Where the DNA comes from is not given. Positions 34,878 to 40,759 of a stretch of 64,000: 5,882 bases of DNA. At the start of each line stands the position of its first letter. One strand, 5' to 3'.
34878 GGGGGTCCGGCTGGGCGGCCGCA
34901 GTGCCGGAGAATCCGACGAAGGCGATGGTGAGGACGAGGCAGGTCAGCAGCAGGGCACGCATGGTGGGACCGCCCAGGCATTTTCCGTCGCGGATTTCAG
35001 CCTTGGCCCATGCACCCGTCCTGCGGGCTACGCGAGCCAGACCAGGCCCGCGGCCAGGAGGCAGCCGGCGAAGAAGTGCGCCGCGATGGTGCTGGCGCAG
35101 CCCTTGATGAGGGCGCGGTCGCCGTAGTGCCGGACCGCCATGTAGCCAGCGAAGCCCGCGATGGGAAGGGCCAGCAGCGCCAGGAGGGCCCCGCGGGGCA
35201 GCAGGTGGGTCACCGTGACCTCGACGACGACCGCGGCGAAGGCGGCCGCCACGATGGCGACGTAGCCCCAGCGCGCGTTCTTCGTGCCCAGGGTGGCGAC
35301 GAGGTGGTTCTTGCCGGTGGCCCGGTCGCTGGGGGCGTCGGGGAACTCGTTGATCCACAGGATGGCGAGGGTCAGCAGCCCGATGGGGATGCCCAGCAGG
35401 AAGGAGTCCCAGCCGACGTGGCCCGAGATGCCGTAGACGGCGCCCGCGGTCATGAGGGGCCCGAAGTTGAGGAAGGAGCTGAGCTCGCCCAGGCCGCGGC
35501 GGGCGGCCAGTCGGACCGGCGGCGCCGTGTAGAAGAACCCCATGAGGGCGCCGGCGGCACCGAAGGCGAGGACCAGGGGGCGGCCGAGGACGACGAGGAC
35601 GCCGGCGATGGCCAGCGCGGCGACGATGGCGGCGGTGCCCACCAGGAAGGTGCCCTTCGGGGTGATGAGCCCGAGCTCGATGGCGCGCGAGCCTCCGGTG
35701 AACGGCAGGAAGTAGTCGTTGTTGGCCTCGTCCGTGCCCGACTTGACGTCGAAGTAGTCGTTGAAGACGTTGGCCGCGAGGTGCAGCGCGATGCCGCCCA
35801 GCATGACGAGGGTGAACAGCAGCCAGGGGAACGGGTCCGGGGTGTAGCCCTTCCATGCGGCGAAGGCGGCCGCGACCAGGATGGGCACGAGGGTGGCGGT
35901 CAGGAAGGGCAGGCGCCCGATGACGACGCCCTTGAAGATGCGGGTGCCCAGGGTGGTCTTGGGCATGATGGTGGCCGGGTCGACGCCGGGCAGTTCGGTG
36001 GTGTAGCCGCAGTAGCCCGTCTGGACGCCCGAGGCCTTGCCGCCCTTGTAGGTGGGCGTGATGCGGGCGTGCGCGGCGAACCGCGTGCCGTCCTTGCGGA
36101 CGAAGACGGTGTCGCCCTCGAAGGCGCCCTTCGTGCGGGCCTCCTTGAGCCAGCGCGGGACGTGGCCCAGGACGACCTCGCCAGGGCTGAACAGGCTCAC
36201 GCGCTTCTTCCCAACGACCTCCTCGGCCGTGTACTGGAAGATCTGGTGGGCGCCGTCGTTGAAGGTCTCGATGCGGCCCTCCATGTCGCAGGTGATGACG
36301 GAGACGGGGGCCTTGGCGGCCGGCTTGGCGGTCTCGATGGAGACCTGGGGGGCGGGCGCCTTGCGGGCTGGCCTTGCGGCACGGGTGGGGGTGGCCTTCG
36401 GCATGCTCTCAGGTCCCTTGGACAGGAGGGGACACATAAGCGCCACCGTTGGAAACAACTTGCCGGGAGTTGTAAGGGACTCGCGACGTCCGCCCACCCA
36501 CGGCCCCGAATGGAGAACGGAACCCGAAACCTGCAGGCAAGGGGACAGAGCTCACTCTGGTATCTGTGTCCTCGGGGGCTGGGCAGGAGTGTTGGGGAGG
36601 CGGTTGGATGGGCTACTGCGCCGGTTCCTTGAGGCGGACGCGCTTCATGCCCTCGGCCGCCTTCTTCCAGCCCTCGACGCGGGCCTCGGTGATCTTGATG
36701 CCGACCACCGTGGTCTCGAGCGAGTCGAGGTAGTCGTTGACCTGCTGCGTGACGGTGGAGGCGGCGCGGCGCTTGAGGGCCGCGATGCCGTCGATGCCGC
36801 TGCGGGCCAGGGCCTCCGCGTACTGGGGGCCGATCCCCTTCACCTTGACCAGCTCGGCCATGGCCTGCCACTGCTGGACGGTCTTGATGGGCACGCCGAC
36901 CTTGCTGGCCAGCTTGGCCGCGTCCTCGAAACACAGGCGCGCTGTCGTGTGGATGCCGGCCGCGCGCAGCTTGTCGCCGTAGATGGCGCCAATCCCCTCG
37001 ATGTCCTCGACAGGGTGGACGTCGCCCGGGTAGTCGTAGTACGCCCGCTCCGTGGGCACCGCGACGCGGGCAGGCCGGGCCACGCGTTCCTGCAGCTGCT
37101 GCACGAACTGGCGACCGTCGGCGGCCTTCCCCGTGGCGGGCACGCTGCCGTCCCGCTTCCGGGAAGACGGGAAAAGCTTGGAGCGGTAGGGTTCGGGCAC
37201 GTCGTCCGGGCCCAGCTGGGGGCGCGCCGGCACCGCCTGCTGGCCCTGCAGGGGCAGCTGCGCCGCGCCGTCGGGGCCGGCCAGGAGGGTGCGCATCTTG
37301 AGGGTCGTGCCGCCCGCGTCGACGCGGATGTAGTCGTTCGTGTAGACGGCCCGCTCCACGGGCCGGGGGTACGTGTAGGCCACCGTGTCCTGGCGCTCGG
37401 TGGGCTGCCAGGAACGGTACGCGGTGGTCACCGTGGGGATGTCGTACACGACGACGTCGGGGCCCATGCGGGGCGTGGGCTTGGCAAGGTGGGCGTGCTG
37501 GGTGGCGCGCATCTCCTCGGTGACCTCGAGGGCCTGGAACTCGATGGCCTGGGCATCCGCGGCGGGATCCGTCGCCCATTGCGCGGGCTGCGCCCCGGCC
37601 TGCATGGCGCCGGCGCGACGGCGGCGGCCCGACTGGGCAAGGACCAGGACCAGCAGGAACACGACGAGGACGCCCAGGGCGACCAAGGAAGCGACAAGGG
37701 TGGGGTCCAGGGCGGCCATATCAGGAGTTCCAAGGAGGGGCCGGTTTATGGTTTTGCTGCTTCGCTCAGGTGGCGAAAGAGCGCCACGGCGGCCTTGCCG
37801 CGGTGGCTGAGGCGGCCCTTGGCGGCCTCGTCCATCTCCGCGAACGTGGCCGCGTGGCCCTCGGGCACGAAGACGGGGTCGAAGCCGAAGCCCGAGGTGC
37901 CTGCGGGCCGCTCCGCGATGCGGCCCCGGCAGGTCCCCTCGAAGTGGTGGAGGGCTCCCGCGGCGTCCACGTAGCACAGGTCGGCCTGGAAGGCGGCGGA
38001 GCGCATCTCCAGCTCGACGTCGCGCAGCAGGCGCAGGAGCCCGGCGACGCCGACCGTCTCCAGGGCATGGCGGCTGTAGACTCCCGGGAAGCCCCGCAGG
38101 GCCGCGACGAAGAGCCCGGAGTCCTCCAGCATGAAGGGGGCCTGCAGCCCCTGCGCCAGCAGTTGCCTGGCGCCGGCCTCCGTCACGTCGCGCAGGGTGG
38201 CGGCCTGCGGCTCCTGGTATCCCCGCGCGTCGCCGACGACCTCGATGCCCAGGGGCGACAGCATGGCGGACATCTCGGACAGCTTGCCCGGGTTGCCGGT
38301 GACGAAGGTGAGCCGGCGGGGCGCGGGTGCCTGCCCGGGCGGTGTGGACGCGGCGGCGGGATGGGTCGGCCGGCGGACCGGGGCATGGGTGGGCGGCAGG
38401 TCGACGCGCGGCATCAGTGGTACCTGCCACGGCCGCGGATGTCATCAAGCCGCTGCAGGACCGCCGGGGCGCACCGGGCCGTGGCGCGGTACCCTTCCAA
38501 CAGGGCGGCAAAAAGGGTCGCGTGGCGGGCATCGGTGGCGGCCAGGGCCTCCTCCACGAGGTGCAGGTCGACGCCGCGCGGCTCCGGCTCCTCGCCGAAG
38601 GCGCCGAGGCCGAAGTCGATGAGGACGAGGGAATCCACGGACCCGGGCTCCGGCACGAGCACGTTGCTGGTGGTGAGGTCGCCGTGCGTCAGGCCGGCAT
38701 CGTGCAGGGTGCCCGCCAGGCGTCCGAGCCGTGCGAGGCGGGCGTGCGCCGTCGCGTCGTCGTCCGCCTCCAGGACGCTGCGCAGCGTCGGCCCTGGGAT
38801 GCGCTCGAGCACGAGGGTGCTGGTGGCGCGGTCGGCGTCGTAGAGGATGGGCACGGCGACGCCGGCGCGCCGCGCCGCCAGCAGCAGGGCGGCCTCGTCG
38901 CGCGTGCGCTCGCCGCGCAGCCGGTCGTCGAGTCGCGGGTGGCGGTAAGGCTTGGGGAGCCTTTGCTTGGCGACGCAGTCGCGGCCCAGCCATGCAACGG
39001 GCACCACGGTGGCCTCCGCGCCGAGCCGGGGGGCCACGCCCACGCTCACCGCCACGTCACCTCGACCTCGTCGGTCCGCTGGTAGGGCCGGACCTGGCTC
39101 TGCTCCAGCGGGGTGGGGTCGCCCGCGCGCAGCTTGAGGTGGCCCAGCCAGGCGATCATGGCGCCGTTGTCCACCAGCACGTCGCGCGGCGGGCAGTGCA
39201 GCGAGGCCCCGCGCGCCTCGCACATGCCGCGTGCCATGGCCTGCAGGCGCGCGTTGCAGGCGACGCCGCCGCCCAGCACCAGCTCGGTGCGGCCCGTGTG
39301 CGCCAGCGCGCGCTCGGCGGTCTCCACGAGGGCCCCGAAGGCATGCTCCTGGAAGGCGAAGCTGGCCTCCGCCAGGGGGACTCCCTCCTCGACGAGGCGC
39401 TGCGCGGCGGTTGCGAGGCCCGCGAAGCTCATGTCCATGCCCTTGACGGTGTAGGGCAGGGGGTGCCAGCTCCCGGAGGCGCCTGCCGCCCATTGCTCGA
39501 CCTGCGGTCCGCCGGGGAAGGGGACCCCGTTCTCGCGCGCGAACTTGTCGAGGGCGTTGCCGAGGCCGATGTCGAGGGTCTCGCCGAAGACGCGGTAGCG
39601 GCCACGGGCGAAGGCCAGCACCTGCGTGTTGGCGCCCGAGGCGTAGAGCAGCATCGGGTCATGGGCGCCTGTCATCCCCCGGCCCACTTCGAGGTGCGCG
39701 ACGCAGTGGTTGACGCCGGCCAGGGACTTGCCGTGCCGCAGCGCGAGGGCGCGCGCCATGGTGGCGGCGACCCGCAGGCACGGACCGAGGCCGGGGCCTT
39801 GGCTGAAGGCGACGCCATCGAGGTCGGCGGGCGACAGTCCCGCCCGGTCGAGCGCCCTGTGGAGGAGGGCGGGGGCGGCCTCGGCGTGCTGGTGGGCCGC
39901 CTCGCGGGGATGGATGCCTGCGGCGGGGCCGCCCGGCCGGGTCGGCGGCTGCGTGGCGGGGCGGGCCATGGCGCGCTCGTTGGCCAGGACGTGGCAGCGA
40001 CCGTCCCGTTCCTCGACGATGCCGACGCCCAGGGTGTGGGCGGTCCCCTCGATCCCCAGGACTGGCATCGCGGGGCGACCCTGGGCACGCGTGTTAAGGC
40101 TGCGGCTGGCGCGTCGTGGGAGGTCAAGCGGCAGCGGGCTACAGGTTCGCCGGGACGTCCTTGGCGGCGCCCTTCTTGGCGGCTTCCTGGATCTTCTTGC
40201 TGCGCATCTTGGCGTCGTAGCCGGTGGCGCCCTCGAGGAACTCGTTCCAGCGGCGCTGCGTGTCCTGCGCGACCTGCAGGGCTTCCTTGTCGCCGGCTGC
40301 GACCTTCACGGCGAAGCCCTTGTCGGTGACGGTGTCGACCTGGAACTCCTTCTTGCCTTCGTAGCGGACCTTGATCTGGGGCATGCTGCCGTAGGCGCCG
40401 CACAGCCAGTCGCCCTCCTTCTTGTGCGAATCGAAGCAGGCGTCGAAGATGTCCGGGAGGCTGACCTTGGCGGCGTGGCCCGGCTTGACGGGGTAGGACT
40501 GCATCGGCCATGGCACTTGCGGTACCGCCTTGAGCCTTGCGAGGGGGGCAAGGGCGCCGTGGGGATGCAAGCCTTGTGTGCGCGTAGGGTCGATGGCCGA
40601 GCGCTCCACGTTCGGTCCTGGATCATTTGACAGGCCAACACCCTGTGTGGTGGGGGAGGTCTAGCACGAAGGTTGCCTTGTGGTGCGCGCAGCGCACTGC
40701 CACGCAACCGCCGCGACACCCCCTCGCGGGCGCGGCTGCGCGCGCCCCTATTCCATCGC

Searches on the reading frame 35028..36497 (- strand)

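Call 27: search_protein_families(library=pfam, proteins=[window:35028-36497:-], max_evalue=0.001)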
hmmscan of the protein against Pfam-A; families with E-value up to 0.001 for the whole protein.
window:35028-36497:- (489 aa): 4 families
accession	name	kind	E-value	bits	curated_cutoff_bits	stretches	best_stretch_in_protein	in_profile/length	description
PF01040.23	UbiA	-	3.4e-29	102.3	34.2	1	203-458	2-232/250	UbiA prenyltransferase family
PF13426.13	PAS_9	-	4e-10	40.3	27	1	64-153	1-88/103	PAS domain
PF00989.32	PAS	-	5.3e-05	23.6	22.6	1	63-154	10-101/113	PAS fold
PF08448.16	PAS_4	-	0.00056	20.6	23.1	0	63-107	4-50/110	PAS fold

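Call 65: search_protein_families(library=ncbifam, proteins=[window:35028-36497:-], max_evalue=0.001)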
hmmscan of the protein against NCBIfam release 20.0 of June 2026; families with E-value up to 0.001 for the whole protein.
window:35028-36497:- (489 aa): 18 families
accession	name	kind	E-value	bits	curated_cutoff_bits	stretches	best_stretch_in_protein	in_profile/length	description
NF004751.0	PRK06080.1-3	equivalog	2.5e-35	122.5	264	1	195-487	18-295/296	1,4-dihydroxy-2-naphthoate polyprenyltransferase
TIGR02235.1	menA_cyano-plnt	equivalog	4.6e-34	118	225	1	196-487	8-285/285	2-carboxy-1,4-naphthoquinone phytyltransferase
NF004617.0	PRK05951.1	equivalog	1.7e-31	109.5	239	1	205-447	29-263/306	prenyltransferase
NF004749.0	PRK06080.1-1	equivalog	1.5e-25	90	277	1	197-486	29-306/311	1,4-dihydroxy-2-naphthoate polyprenyltransferase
TIGR00751.1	menA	equivalog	6.6e-23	81.6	102.15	1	199-465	5-265/284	1,4-dihydroxy-2-naphthoate octaprenyltransferase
NF004750.0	PRK06080.1-2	equivalog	4e-22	78.9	346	1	200-471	19-284/301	1,4-dihydroxy-2-naphthoate polyprenyltransferase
NF009926.0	PRK13387.1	equivalog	2.2e-16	59.9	316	1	199-446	15-271/317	1,4-dihydroxy-2-naphthoate polyprenyltransferase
NF004753.0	PRK06080.1-5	equivalog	6.8e-13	48.5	555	1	198-445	22-260/312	1,4-dihydroxy-2-naphthoate polyprenyltransferase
NF004754.0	PRK06080.1-6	equivalog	9.9e-13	48.1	522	1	202-447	24-263/308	1,4-dihydroxy-2-naphthoate polyprenyltransferase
NF005742.0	PRK07566.1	equivalog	1.8e-10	40.5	313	1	230-444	70-271/315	chlorophyll synthase ChlG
NF004752.0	PRK06080.1-4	subfamily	2.5e-10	40.5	289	1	200-446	16-258/300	1,4-dihydroxy-2-naphthoate polyprenyltransferase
TIGR01476.1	chlor_syn_BchG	subfamily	2.4e-09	37.1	212.3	1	206-447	20-246/283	(bacterio)chlorophyll synthase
TIGR02056.1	ChlG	equivalog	4.7e-09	36.3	436.45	1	229-448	57-268/306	chlorophyll synthase ChlG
TIGR00229.1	sensory_box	domain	1.6e-07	31.5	22.9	1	63-157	14-108/126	PAS domain S-box protein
NF008468.0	PRK11360.1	equivalog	6.8e-05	21.4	646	1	66-122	280-336/616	two-component system sensor histidine kinase AtoS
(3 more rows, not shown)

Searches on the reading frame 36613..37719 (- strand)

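Call 27: search_protein_families(library=pfam, proteins=[window:36613-37719:-], max_evalue=0.001)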
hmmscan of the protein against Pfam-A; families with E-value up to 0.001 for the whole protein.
window:36613-37719:- (368 aa): 3 families
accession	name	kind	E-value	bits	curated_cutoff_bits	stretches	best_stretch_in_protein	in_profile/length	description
PF14229.12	DUF4332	-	4.6e-16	59.5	23.2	1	242-355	2-119/122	Domain of unknown function (DUF4332)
PF14520.12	HHH_5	-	1e-11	45.5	27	2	238-285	5-52/57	Helix-hairpin-helix domain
PF11731.14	Cdd1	-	0.00027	21.5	25.5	0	285-329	3-47/86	Pathogenicity locus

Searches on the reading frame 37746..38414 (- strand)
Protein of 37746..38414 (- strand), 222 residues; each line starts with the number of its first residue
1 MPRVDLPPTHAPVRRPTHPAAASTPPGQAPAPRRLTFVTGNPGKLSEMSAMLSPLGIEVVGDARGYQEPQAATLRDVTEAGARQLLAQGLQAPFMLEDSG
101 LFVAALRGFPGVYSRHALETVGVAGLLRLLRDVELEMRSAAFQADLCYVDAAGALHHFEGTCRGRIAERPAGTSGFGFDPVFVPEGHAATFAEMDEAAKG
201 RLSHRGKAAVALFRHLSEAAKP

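Call 28: search_protein_families(library=pfam, proteins=[window:37746-38414:-], max_evalue=0.001)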
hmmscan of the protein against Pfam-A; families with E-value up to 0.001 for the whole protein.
window:37746-38414:- (222 aa): 1 family
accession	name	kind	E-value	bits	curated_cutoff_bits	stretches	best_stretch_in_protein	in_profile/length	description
PF01725.21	Ham1p_like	-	1e-45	156.4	22.5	1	35-213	1-184/186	Ham1 family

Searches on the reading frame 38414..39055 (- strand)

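Call 28: search_protein_families(library=pfam, proteins=[window:38414-39055:-], max_evalue=0.001)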
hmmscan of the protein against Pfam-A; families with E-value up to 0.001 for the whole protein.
window:38414-39055:- (213 aa): 5 families
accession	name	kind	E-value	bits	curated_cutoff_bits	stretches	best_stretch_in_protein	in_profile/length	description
PF06293.20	Kdo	-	1.4e-07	31.7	21.3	1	47-148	54-166/207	Lipopolysaccharide kinase (Kdo/WaaP) family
PF01636.29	APH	-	5.9e-07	29.9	23.2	1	49-120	35-110/239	Phosphotransferase enzyme family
PF03109.22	ABC1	-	1.7e-05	24.5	22.9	1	64-151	128-214/244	ABC1 atypical kinase-like domain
PF01163.29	RIO1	-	5.6e-05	23.3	22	1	51-148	55-148/187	RIO domain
PF00069.31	Pkinase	-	0.00042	20.2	31.7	1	75-156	69-150/263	Protein kinase domain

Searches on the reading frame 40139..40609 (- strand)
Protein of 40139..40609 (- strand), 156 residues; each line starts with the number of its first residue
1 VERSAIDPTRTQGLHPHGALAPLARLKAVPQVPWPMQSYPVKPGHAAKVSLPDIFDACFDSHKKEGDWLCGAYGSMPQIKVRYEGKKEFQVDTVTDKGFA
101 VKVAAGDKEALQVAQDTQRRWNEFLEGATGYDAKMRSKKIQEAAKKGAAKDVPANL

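Call 28: search_protein_families(library=pfam, proteins=[window:40139-40609:-], max_evalue=0.001)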
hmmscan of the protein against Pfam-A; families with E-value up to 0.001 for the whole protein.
window:40139-40609:- (156 aa): 1 family
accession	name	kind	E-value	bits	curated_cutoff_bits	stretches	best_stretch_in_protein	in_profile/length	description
PF18446.7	DUF5611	-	1e-19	71.6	25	1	36-141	1-101/102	Domain of unknown function (DUF5611)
